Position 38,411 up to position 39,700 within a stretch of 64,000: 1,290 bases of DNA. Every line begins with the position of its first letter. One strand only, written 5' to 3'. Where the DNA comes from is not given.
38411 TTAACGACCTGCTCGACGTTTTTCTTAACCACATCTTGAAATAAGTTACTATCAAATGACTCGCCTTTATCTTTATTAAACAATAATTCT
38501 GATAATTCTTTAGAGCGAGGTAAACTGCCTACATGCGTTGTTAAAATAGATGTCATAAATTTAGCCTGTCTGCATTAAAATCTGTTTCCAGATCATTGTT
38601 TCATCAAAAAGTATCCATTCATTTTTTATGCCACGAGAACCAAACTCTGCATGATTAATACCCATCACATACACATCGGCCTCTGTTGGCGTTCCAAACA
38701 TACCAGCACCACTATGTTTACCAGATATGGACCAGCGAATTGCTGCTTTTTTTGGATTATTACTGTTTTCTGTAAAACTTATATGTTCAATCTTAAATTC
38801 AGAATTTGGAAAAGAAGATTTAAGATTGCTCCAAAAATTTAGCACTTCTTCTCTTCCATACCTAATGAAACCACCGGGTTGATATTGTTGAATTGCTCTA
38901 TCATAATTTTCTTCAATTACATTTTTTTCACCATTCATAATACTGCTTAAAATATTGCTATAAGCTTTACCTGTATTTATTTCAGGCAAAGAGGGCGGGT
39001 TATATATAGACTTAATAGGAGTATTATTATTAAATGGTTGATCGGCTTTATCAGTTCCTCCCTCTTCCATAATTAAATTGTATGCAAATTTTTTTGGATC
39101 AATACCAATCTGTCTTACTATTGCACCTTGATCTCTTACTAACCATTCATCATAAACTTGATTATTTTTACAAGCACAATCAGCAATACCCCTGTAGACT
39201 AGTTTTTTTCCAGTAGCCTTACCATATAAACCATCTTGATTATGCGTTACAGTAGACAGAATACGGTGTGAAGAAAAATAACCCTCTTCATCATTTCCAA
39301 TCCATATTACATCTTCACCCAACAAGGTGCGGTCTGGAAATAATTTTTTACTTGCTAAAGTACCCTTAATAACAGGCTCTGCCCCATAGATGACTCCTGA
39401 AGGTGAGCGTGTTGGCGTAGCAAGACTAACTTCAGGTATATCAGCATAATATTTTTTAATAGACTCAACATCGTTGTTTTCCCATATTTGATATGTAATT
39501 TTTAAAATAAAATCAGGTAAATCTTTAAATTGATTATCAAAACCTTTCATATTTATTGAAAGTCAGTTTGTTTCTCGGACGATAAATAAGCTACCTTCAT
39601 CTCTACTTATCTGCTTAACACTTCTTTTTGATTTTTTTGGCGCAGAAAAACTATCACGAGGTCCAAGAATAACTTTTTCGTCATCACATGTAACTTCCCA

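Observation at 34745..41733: Five proteins carrying up to nine NTF2/SnoaL-like domains, interleaved with a bicupin and a MetE-like enzyme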

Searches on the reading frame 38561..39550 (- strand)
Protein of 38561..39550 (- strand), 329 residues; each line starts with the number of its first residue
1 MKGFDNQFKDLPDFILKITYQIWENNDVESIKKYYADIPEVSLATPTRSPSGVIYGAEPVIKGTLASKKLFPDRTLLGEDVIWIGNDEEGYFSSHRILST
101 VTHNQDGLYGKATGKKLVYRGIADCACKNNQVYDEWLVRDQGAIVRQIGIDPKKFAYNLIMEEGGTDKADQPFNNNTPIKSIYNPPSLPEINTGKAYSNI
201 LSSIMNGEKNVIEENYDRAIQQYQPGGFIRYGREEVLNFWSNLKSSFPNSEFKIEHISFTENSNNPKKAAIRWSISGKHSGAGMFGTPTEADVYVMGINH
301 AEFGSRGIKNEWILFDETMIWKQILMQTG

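Call 3: search_protein_families(library=pfam, proteins=[window:38561-39550:-], max_evalue=0.1)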
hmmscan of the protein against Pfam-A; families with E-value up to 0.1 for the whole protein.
window:38561-39550:- (329 aa): 2 families
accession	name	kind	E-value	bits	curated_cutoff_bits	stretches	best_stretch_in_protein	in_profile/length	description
PF07366.18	SnoaL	-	2.9e-13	50.2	28.4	2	210-324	17-126/126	SnoaL-like polyketide cyclase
PF12680.13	SnoaL_2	-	6e-06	27.2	27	1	210-290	14-81/102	SnoaL-like domain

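Call 4: search_protein_families(library=ncbifam, proteins=[window:38561-39550:-], max_evalue=0.1)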
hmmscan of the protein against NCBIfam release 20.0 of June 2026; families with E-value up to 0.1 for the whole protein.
window:38561-39550:- (329 aa): 1 family
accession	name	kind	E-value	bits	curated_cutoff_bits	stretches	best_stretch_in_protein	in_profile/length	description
TIGR02096.1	TIGR02096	subfamily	0.00075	19.8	97.1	1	232-323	40-127/129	ketosteroid isomerase-related protein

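Call 8: find_homologous_proteins(query=window:38561-39550:-)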
Query window:38561-39550:- (329 aa): 5323 proteins with E <= 0.001 among 6003 candidates; the best 120 are listed.
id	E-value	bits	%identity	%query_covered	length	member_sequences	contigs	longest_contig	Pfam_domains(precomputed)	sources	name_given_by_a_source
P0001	1.7e-218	742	97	100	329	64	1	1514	PF07366.19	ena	-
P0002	2.3e-196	670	86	100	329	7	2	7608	PF07366.19,PF12680.14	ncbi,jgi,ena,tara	tara:strand:- start:1258 stop:2247 length:990 start_codon:yes stop_codon:yes gene_type:complete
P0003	4.9e-196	669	86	100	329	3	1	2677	PF07366.19,PF12680.14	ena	-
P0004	5.9e-195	665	86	100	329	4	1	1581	PF07366.19,PF12680.14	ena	-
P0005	7.8e-195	665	85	100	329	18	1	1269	PF07366.19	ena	-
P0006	9.2e-171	586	75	100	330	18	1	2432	PF07366.19,PF12680.14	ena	-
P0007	1.1e-169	582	75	100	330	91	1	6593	PF07366.19,PF12680.14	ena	-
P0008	5.2e-167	573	73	100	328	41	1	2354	PF07366.19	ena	-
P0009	4.5e-166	570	74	100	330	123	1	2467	PF07366.19,PF12680.14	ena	-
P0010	3.2e-164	564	71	100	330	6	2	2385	PF07366.19,PF12680.14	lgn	-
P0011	7.8e-162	556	71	100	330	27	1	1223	PF07366.19,PF12680.14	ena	-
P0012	2.7e-161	554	68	100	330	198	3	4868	PF07366.19,PF12680.14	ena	-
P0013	3.9e-161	554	71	100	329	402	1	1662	PF07366.19,PF12680.14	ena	-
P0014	6.3e-161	553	71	100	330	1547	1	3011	PF07366.19,PF12680.14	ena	-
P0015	6.6e-161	553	71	100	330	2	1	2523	PF07366.19,PF12680.14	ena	-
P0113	1.4e-131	457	62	100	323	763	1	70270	PF07366.19,PF12680.14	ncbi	-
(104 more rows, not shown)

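Call 9: find_encoding_contigs(protein=P0113, flank=10000, max_places=3)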
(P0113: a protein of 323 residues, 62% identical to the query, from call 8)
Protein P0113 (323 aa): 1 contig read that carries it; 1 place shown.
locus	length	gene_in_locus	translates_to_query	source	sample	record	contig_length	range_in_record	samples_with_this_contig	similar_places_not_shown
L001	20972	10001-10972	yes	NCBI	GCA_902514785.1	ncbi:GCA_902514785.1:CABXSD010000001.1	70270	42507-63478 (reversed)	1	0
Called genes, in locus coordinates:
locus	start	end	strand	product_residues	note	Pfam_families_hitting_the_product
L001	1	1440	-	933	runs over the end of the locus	PF00005:ABC_tran (faint), PF02463:SMC_N (faint), PF03193:RsgA_GTPase (faint), PF13191:AAA_16 (faint), PF13401:AAA_22 (faint), PF13555:AAA_29 (faint), PF17760:UvrA_inter, PF17755:UvrA_DNA-bind, +1 more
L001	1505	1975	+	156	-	PF00436:SSB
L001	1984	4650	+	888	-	PF00521:DNA_topoisoIV, PF03989:DNA_gyraseA_C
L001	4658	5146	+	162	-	PF01467:CTP_transf_like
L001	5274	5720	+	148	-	PF11071:Nuc_deoxyri_tr3, PF15891:Nuc_deoxyri_tr2 (faint)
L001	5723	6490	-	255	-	PF23441:SDR (faint), PF00106:adh_short, PF08659:KR, PF13561:adh_short_C2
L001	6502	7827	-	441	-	PF00815:Histidinol_dh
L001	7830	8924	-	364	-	PF07366:SnoaL, PF12680:SnoaL_2 (faint)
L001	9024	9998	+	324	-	PF00190:Cupin_1 (weak), PF07883:Cupin_2 (weak)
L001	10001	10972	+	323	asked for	PF07366:SnoaL (weak), PF12680:SnoaL_2 (faint), PF07366:SnoaL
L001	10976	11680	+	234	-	PF03737:RraA-like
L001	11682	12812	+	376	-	PF01717:Meth_synt_2 (weak)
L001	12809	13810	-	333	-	PF07366:SnoaL (weak), PF12680:SnoaL_2 (faint)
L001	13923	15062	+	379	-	PF07366:SnoaL, PF12680:SnoaL_2 (weak)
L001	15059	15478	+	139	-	PF07366:SnoaL, PF12680:SnoaL_2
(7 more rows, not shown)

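Call 10: find_related_loci(query=window:38561-39550:-, collection=genome_contigs, flank=10000)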
Query window:38561-39550:- (329 aa) in genome_contigs; peptide patterns used: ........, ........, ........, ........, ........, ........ (x = any residue, [..] = any of these).
266 stretches matched a pattern; 241 encode a relative of the query (tblastn E <= 1e-3); the best 80 are kept; 80 distinct loci.
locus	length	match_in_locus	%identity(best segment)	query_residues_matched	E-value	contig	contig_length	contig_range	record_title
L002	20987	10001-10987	96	1-329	0e+0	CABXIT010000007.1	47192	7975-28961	MAG: uncultured Alphaproteobacteria bacterium isolate AG-319-D07 genome assembly, contig: AG-319-D07_NODE_7, whole genom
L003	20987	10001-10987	88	1-329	0e+0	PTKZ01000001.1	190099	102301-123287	MAG: Alphaproteobacteria bacterium MarineAlpha5_Bin5 CFH15_1, whole genome shotgun sequence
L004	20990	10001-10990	75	1-329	3e-173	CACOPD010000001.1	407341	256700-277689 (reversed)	MAG: uncultured Alphaproteobacteria bacterium isolate AH-324-F15 genome assembly, contig: AH-324-F15_NODE_1, whole genom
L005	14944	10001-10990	75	1-329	3e-173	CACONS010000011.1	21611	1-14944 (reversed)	MAG: uncultured Alphaproteobacteria bacterium isolate AH-324-C03 genome assembly, contig: AH-324-C03_NODE_11, whole geno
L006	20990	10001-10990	74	1-329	5e-170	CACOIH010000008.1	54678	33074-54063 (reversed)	MAG: uncultured Alphaproteobacteria bacterium isolate AH-321-J05 genome assembly, contig: AH-321-J05_NODE_8, whole genom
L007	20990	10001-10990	72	1-329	3e-168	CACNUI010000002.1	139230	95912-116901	MAG: uncultured Alphaproteobacteria bacterium isolate AG-893-O06 genome assembly, contig: AG-893-O06_NODE_2, whole genom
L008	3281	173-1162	72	1-329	2e-176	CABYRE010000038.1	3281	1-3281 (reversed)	MAG: uncultured Alphaproteobacteria bacterium isolate AG-333-K22 genome assembly, contig: AG-333-K22_NODE_38, whole geno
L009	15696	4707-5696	73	1-329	1e-167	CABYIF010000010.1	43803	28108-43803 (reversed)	MAG: uncultured Alphaproteobacteria bacterium isolate AG-333-D23 genome assembly, contig: AG-333-D23_NODE_10, whole geno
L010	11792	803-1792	72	1-329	8e-168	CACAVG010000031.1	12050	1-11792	uncultured Alphaproteobacteria bacterium isolate AG-898-L16 genome assembly, contig: AG-898-L16_NODE_31, whole genome sh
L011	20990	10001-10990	72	1-329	3e-167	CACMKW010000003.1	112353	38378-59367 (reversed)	MAG: uncultured Alphaproteobacteria bacterium isolate AG-891-K21 genome assembly, contig: AG-891-K21_NODE_3, whole genom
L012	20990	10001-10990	71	1-329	5e-167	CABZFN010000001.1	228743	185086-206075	MAG: uncultured Alphaproteobacteria bacterium isolate AG-337-F02 genome assembly, contig: AG-337-F02_NODE_1, whole genom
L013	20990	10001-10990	72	1-329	1e-166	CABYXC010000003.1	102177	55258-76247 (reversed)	MAG: uncultured Alphaproteobacteria bacterium isolate AG-895-D04 genome assembly, contig: AG-895-D04_NODE_3, whole genom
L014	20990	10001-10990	72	1-329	2e-166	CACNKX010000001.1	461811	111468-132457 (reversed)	MAG: uncultured Alphaproteobacteria bacterium isolate AG-893-E11 genome assembly, contig: AG-893-E11_NODE_1, whole genom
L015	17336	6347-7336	71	1-329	1e-166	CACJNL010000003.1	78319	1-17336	uncultured Alphaproteobacteria bacterium isolate AG-447-J18 genome assembly, contig: AG-447-J18_NODE_3, whole genome sho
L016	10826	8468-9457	72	1-329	2e-166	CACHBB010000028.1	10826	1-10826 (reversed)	uncultured Alphaproteobacteria bacterium isolate AG-426-J11 genome assembly, contig: AG-426-J11_NODE_28, whole genome sh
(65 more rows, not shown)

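Call 27: search_solved_structures(query=window:38561-39550:-, max_evalue=1)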
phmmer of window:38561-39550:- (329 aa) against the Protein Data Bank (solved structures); distinct sequences matched with E-value up to 1: 10.
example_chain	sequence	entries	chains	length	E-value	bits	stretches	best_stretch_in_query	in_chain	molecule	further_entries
7pzy_k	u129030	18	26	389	0.15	14.4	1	215-295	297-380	60S ribosomal protein L3 | Ribosomal 60S subunit protein L3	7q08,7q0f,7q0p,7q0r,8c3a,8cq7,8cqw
9spj_E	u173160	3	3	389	0.26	13.6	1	214-294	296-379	Large ribosomal subunit protein uL3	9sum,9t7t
6uz7_AB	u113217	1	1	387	0.3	13.4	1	215-294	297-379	60S ribosomal protein L3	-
5it7_BB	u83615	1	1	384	0.31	13.3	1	215-294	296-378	60S ribosomal protein L3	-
4v6i_BC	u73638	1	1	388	0.37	13.1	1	215-295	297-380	60S ribosomal protein rpL3 (L3p)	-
7naf_B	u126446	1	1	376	0.4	13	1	215-294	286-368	60S ribosomal protein L3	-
4u3m_L3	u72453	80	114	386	0.42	12.9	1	215-294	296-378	60S ribosomal protein L3 | Large ribosomal subunit protein uL3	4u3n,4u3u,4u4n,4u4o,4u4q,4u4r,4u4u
5fci_L3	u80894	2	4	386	0.42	12.9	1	215-294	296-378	60S ribosomal protein L3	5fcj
3j6x_L3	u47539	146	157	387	0.42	12.9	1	215-294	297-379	60S ribosomal protein L3 | UL3 | uL3 (yeast L3)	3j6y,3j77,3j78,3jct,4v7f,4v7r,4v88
6woo_B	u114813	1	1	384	0.45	12.8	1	215-294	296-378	uL3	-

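Call 31: search_dna_similar(query=window:38561-39550:-, collection=plasmids, mode=protein, max_evalue=0.00001, max_rows=25)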
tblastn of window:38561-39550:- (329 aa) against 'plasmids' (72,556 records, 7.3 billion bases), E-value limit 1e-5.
Records with a match: 55; places in all: 70; records where one place covers at least 80% of the query: 54.
Best place of each record, by identity: <60% 55.
By first word of the organism name: Sinorhizobium 15; Phaeobacter 6; Roseibium 6; Ruegeria 4; Deinococcus 4; Ensifer 3; Vibrio 2; Novosphingobium 2; Marinovum 1; Octadecabacter 1; and 11 more.
By predicted mobility (MOB-suite, as given by PLSDB): non-mobilizable 41; mobilizable 12; conjugative 2.
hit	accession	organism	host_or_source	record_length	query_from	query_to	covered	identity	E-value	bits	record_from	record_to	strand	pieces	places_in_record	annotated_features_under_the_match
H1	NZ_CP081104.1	Ruegeria conchae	-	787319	1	329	100%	51.4%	4e-103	338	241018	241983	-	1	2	ester cyclase | LacI family DNA-binding transcriptional regulator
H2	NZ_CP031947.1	Ruegeria sp. AD91A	-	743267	1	329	100%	49.1%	3e-98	324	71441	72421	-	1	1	ester cyclase | LacI family DNA-binding transcriptional regulator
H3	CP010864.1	Marinovum algicola DG 898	-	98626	1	329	100%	48.7%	2e-99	328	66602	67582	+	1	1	SnoaL-like polyketide cyclase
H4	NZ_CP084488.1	Ensifer adhaerens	cellculture,soil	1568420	1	329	100%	48.6%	1e-103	340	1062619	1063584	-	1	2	none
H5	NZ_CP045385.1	Ruegeria sp. THAF33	pure culture,Surface of a polyethylene ...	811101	1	329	100%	48.5%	3e-97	321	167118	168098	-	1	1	ester cyclase | LacI family DNA-binding transcriptional regulator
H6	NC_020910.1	Octadecabacter arcticus 238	150 km offshore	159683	1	329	100%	47.9%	8e-95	314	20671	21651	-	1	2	nuclear transport factor 2 family protein | LacI family DNA-binding transcriptional regulator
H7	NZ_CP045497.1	Mesorhizobium sp. INR15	pure culture,nutrient broth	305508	1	329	100%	47.7%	3e-94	313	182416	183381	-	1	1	ester cyclase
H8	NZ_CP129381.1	Rhizobium sp. SSA_523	single cell,Sea water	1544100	1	329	100%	47.3%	9e-92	306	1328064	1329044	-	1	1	none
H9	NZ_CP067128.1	Paracoccus alcaliphilus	whole organism,soil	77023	1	329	100%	47.1%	5e-96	318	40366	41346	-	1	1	ester cyclase | LacI family DNA-binding transcriptional regulator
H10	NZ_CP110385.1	Tritonibacter mobilis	-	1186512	1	328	100%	46.8%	5e-93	309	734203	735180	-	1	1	record has no annotation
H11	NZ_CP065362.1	Ruegeria sp. SCSIO 43209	Galaxea fascicularis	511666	1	329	100%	45.8%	3e-96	318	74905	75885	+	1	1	nuclear transport factor 2 family protein | LacI family DNA-binding transcriptional regulator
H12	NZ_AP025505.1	Vibrio pelagius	-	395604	1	329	100%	45.0%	9e-87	291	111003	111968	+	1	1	ester cyclase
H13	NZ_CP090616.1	Vibrio pelagius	single cell,surface seawater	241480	1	329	100%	45.0%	1e-86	291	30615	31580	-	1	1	ester cyclase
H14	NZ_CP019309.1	Phaeobacter inhibens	Single cell,seawater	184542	1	328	100%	45.1%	2e-93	311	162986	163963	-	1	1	ester cyclase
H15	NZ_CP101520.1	Ensifer adhaerens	cell cuture,rhizosphere soil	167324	1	329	100%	43.7%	8e-88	294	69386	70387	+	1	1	nuclear transport factor 2 family protein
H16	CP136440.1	Priestia filamentosa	Leaves of Cigar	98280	1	326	99%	34.5%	2e-47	178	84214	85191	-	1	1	ester cyclase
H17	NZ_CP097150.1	Deinococcus sp. QL22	-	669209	1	329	100%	32.0%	6e-45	171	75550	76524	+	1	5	ester cyclase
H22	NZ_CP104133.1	Sinorhizobium sp. K101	Phaseolus vulgaris,cell ...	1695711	1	324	98%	29.6%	6e-43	165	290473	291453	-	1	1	none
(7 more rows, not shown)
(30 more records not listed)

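Call 33: get_annotated_region(hit=H1, flank=14000)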
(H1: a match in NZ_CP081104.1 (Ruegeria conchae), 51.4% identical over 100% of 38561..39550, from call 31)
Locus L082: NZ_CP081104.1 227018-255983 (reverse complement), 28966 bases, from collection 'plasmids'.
description: Ruegeria conchae strain M340 plasmid unnamed1, complete sequence
organism: Ruegeria conchae (NCBI taxid 981384)
taxonomy: Bacteria; Pseudomonadota; Alphaproteobacteria; Rhodobacterales; Roseobacteraceae; Ruegeria; Ruegeria conchae
host: -; source: -; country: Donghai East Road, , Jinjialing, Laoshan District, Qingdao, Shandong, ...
typing (MOB-suite, as given by PLSDB): non-mobilizable
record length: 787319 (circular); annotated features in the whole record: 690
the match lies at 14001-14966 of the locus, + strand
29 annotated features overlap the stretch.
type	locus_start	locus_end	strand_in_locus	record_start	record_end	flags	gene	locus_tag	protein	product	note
CDS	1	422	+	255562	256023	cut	-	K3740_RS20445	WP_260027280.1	MOSC domain-containing protein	-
CDS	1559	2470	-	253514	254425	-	-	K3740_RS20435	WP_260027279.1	amidohydrolase family protein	-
CDS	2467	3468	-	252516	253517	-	-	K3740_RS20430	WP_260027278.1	ester cyclase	GO:0030638 - polyketide metabolic process [Evidence IEA]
CDS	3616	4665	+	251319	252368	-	-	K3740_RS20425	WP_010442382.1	ABC transporter ATP-binding protein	-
CDS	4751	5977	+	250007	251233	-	-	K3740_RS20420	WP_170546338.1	extracellular solute-binding protein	-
CDS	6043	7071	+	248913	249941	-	-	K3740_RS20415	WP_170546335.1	sugar ABC transporter permease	-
CDS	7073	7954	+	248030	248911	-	-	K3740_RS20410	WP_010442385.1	carbohydrate ABC transporter permease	GO:0008643 - carbohydrate transport [Evidence IEA]; GO:0055085 - transmembrane transport [Evidence IEA]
CDS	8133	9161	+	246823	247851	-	-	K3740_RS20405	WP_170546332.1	ester cyclase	GO:0030638 - polyketide metabolic process [Evidence IEA]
CDS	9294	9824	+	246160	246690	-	-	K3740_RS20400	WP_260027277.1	ester cyclase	GO:0030638 - polyketide metabolic process [Evidence IEA]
CDS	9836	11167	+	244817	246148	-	hisD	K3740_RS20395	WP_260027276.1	histidinol dehydrogenase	GO:0000105 - histidine biosynthetic process [Evidence IEA]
CDS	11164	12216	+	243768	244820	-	-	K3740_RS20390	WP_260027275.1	ester cyclase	GO:0030638 - polyketide metabolic process [Evidence IEA]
CDS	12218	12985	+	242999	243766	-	-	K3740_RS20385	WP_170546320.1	SDR family oxidoreductase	-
CDS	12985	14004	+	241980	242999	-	-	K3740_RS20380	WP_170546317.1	LacI family DNA-binding transcriptional regulator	-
CDS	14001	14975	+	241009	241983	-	-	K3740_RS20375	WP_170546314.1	ester cyclase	GO:0030638 - polyketide metabolic process [Evidence IEA]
CDS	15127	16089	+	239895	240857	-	-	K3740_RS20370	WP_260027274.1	cupin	-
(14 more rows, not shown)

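Call 34: get_annotated_region(hit=H3, flank=14000)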
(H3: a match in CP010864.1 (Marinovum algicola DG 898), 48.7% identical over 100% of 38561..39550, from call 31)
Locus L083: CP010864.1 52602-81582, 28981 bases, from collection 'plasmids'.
description: Marinovum algicola DG 898 plasmid pMaD9, complete sequence
organism: Marinovum algicola DG 898 (NCBI taxid 988812)
taxonomy: Bacteria; Pseudomonadota; Alphaproteobacteria; Rhodobacterales; Roseobacteraceae; Marinovum; Marinovum algicola; Marinovum algicola DG 898
host: -; source: -; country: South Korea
typing (MOB-suite, as given by PLSDB): non-mobilizable
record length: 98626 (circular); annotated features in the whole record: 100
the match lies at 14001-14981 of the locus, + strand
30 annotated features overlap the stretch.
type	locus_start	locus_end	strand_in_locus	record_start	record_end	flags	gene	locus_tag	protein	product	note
CDS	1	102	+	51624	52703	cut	-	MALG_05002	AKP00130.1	TRAP-type C4-dicarboxylate transport system, periplasmic component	-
CDS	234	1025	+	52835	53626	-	-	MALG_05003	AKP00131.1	hypothetical protein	-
CDS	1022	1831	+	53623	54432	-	-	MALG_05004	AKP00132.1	putative hydrolase or acyltransferase (alpha/beta hydrolase superfamily)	-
CDS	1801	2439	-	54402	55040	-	-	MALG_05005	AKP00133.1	Glutathione S-transferase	-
CDS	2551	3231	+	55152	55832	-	-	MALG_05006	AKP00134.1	Transcriptional regulator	-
CDS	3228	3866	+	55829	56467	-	-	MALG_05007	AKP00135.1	Glutathione S-transferase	-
CDS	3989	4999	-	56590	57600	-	-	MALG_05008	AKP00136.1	hypothetical protein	-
CDS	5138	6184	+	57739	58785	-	-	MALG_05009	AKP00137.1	Glycerol-3-phosphate ABC transporter, ATP-binding protein UgpC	-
CDS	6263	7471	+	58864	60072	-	-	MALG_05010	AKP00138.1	Maltose/maltodextrin ABC transporter, substrate binding protein periplasmic protein MalE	-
CDS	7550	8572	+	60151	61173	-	-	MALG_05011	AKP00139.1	ABC-type sugar transport system, permease component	-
CDS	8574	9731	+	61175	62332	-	-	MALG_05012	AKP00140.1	Various polyols ABC transporter, permease component 2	-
CDS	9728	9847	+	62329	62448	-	-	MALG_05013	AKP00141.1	hypothetical protein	-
CDS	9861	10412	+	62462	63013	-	-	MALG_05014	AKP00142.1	putative ester cyclase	-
CDS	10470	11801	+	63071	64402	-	-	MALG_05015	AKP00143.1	Histidinol dehydrogenase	-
CDS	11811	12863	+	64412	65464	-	-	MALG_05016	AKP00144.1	putative ester cyclase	-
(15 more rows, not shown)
